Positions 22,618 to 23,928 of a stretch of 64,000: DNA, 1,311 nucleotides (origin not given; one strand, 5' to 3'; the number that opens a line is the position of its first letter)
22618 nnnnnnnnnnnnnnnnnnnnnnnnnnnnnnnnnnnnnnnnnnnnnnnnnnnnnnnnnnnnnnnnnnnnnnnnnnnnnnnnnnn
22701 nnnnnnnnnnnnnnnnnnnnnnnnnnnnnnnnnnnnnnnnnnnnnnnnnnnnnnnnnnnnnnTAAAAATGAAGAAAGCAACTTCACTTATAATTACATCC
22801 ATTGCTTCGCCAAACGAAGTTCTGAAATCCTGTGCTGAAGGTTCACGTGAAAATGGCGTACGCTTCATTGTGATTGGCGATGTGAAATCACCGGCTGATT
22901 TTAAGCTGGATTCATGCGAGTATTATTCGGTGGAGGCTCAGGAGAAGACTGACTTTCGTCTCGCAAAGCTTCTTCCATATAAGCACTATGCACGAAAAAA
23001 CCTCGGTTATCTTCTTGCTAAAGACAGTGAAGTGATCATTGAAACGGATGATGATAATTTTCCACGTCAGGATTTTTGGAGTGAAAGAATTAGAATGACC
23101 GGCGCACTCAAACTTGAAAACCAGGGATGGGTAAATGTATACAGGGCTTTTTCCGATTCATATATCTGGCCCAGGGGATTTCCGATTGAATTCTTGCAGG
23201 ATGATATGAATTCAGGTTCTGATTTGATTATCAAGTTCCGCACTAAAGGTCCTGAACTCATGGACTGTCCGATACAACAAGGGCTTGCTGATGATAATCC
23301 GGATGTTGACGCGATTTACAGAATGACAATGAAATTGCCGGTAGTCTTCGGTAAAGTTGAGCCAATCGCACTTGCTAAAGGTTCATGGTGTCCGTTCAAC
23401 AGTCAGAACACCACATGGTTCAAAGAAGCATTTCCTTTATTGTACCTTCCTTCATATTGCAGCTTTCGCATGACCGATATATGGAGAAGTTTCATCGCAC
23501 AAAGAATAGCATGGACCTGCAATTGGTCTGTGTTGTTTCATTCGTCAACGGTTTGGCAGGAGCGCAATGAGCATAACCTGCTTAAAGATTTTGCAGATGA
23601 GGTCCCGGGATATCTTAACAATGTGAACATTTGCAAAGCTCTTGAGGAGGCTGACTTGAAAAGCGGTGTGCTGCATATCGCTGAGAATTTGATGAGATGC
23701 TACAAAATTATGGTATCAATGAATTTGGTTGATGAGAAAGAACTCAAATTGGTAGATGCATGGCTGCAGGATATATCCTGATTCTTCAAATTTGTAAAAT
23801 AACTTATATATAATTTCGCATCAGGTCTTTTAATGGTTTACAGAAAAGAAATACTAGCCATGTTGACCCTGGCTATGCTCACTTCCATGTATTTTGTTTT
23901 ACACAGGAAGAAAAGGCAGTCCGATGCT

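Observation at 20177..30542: Seven-gene co-directional cluster for an uncharacterised envelope glycan system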

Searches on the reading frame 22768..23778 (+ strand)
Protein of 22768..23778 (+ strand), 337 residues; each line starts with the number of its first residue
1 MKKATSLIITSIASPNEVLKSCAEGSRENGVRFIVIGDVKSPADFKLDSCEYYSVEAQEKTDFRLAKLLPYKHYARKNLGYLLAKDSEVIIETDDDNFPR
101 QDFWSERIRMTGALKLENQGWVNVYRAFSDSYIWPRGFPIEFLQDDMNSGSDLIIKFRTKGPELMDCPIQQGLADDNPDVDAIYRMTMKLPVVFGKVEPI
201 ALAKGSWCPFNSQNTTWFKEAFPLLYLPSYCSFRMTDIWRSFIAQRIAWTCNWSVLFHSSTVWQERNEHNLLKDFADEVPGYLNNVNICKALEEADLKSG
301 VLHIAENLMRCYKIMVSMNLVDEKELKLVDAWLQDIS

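Call 3: search_protein_families(library=pfam, proteins=[window:22768-23778:+], max_evalue=0.01)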
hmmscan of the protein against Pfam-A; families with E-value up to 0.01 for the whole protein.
window:22768-23778:+ (337 aa): 1 family
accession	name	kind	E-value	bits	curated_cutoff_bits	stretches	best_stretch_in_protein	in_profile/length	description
PF03385.23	STELLO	-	1.2e-11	44.5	27.8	1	234-336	1-102/387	STELLO glycosyltransferases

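Call 5: search_protein_families(library=ncbifam, proteins=[window:22768-23778:+], max_evalue=0.1)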
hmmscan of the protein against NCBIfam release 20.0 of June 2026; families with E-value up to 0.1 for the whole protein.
window:22768-23778:+ (337 aa): 0 families

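Call 34: search_solved_structures(query=window:22768-23778:+, max_evalue=10)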
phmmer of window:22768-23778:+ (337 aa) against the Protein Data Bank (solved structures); distinct sequences matched with E-value up to 10: 4.
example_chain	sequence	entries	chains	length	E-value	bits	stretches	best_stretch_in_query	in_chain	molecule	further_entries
7yua_A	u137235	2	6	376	2.5e-24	89.3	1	5-300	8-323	Transglycosylse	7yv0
7xpr_A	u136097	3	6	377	2.5e-24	89.2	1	4-300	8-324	Transglycosylse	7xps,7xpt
8hl8_A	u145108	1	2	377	5.4e-24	88.1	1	4-300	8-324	Transglycosylse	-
7xpu_A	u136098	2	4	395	7.7e-24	87.6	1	4-300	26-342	Transglycosylse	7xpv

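Call 42: search_solved_structures(query=window:22768-23778:+, max_evalue=0.001, show_alignments=1)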
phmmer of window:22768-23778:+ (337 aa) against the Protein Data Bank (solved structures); distinct sequences matched with E-value up to 0.001: 4.
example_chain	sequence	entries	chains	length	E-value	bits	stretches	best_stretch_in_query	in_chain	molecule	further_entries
7yua_A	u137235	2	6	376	2.5e-24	89.3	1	5-300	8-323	Transglycosylse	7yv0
7xpr_A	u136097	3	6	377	2.5e-24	89.2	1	4-300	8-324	Transglycosylse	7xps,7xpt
8hl8_A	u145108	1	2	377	5.4e-24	88.1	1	4-300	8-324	Transglycosylse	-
7xpu_A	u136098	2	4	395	7.7e-24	87.6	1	4-300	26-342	Transglycosylse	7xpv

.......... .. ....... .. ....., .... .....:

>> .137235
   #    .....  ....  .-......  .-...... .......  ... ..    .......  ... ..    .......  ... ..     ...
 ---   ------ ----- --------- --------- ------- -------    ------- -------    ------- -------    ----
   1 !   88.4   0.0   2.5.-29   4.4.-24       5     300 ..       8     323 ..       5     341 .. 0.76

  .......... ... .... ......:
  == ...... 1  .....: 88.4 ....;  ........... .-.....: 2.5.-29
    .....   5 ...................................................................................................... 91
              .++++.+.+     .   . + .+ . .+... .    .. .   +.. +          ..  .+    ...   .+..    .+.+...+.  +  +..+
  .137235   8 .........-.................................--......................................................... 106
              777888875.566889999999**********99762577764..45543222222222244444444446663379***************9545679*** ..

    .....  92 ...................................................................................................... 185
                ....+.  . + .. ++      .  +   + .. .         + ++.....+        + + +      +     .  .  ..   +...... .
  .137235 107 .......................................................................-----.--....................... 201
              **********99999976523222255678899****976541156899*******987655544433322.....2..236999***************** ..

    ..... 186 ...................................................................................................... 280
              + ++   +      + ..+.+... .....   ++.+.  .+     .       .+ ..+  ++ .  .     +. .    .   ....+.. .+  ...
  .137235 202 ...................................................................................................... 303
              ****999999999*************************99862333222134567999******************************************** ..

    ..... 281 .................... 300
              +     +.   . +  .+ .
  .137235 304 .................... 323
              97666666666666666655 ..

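Call 67: find_homologous_proteins(query=window:22768-23778:+)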
Query window:22768-23778:+ (337 aa): 7955 proteins with E <= 0.001 among 8000 candidates; the best 120 are listed.
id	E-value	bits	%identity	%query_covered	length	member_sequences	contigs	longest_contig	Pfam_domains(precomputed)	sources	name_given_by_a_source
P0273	1.9e-231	785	100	100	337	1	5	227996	PF03385.24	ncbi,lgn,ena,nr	ncbi:MAG: DUF288 domain-containing protein [Bacteroidetes bacterium]|nr:MAG: DUF288 domain-containin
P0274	6.2e-154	530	67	99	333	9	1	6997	PF03385.24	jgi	-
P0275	5.5e-153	527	66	98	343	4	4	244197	PF03385.24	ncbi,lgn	-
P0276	8.8e-153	526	67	99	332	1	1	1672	PF03385.24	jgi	jgi:hypothetical protein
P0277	2.1e-152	525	67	99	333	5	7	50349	PF03385.24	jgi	-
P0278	2.4e-149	515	65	99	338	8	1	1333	PF03385.24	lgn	-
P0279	2.8e-149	515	65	100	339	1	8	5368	PF03385.24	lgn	-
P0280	2.0e-148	512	64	98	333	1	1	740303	PF03385.24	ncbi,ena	-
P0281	2.5e-147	509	64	98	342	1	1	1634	PF03385.24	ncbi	-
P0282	4.4e-147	508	65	100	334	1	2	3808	PF03385.24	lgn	-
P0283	1.3e-146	506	62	98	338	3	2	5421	PF03385.24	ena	-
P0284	1.4e-146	506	66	99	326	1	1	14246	PF03385.24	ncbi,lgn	-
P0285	2.0e-146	506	65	98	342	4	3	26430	PF03385.24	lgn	-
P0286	2.1e-146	505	66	99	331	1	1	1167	PF03385.24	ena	-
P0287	2.7e-146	505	64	99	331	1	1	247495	PF03385.24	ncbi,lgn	-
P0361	7.7e-136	471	62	100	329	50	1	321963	PF03385.24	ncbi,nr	ncbi:MAG: DUF288 domain-containing protein [Bacteroidetes bacterium]|nr:DUF288 domain-containing pro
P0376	1.6e-134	466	59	100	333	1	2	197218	PF03385.24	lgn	-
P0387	9.3e-134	464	59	100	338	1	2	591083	PF03385.24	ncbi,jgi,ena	ncbi:MAG TPA: STELLO glycosyltransferase family protein [Pyrinomonadaceae bacterium]|jgi:hypothetica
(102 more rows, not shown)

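Call 68: find_encoding_contigs(protein=P0387, flank=8000, max_places=1)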
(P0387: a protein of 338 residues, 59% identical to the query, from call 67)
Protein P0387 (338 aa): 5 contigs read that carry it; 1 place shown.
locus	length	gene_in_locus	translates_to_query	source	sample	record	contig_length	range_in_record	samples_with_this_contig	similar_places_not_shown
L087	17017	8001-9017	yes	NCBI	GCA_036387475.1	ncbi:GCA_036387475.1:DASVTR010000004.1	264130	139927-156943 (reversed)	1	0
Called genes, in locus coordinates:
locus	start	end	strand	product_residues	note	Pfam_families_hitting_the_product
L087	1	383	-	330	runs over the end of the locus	PF08543:Phos_pyr_kin, PF00294:PfkB (weak)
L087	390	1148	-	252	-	-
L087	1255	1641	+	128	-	PF00583:Acetyltransf_1, PF13527:Acetyltransf_9 (weak), PF13673:Acetyltransf_10, PF13508:Acetyltransf_7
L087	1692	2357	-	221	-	PF02581:TMP-TENI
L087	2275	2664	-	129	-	-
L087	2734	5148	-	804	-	PF00515:TPR_1 (faint), PF07719:TPR_2 (faint), PF12895:ANAPC3 (faint), PF13174:TPR_6 (faint), PF13181:TPR_8 (faint), PF13414:TPR_11 (faint), PF13424:TPR_12 (faint), PF14559:TPR_19, +6 more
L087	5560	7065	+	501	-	PF13180:PDZ_2 (weak), PF04932:Wzy_C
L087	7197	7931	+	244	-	PF00535:Glycos_transf_2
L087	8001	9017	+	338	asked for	PF03385:STELLO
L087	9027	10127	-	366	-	-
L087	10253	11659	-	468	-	-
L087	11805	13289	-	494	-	PF00413:Peptidase_M10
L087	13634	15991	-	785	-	-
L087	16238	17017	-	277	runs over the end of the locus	PF01061:ABC2_membrane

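Call 69: find_encoding_contigs(protein=P0376, flank=8000, max_places=1)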
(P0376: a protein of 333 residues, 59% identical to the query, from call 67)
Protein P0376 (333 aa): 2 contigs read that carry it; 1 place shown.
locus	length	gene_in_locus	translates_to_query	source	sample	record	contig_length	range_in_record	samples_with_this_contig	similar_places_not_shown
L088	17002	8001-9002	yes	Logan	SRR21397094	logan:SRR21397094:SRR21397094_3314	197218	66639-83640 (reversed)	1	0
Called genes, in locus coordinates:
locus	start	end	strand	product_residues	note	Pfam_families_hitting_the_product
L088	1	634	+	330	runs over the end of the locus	PF01380:SIS (weak), PF10432:bact-PGI_C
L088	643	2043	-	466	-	PF18962:Por_Secre_tail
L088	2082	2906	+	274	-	PF21948:LplA-B_cat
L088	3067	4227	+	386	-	PF00144:Beta-lactamase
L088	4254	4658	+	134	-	-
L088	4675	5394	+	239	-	PF10108:DNA_pol_B_exo2, PF13482:RNase_H_2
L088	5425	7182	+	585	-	PF13191:AAA_16 (faint), PF00004:AAA (faint), PF00005:ABC_tran, PF00006:ATP-synt_ab (faint), PF00485:PRK (faint), PF02463:SMC_N (faint), PF07728:AAA_5 (faint), PF00005:ABC_tran, +4 more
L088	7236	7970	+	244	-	PF00535:Glycos_transf_2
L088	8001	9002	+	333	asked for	PF03385:STELLO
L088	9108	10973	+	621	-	PF02543:Carbam_trans_N, PF16861:Carbam_trans_C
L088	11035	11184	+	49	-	PF19451:DUF5989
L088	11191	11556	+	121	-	PF19588:SxtJ (weak)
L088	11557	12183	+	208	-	-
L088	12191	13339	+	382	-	PF09594:GT87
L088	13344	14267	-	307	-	PF00535:Glycos_transf_2, PF10111:Glyco_tranf_2_2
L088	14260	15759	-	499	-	PF13231:PMT_2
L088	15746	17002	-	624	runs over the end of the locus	-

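Call 70: find_encoding_contigs(protein=P0361, flank=8000, max_places=1)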
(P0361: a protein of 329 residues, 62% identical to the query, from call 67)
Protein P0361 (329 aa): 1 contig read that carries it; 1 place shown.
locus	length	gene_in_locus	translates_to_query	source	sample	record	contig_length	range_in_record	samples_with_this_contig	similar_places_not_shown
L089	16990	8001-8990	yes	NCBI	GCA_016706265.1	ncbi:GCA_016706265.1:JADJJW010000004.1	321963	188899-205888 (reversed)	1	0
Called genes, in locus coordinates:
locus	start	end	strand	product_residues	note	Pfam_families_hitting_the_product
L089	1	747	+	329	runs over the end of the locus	PF01380:SIS, PF10432:bact-PGI_C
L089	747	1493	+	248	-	PF21948:LplA-B_cat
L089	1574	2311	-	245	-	PF01479:S4, PF00849:PseudoU_synth_2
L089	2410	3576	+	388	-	PF00144:Beta-lactamase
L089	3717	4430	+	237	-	PF13482:RNase_H_2, PF10108:DNA_pol_B_exo2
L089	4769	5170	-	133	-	-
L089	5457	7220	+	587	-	PF00005:ABC_tran, PF05729:NACHT (faint), PF13191:AAA_16 (faint), PF13401:AAA_22 (faint), PF13304:AAA_21 (faint), PF08352:oligo_HPY, PF02463:SMC_N (weak), PF00005:ABC_tran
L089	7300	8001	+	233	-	PF00535:Glycos_transf_2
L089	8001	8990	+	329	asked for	PF03385:STELLO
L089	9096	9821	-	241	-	PF13641:Glyco_tranf_2_3, PF00535:Glycos_transf_2, PF10111:Glyco_tranf_2_2 (weak)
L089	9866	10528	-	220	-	PF01144:CoA_trans, PF13336:AcetylCoA_hyd_C (faint)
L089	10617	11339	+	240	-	PF00535:Glycos_transf_2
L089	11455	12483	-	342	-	-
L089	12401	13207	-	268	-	-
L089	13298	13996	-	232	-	PF01144:CoA_trans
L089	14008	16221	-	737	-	PF00912:Transgly, PF28500:PBP_middle, PF00905:Transpeptidase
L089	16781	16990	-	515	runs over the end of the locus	PF00675:Peptidase_M16 (weak), PF05193:Peptidase_M16_C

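Call 93: search_protein_families(library=pfam, proteins=[window:22768-23778:+], max_evalue=1)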
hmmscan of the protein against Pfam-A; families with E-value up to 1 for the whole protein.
window:22768-23778:+ (337 aa): 1 family
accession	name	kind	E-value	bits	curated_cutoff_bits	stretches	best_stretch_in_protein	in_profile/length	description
PF03385.23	STELLO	-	1.2e-11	44.5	27.8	1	234-336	1-102/387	STELLO glycosyltransferases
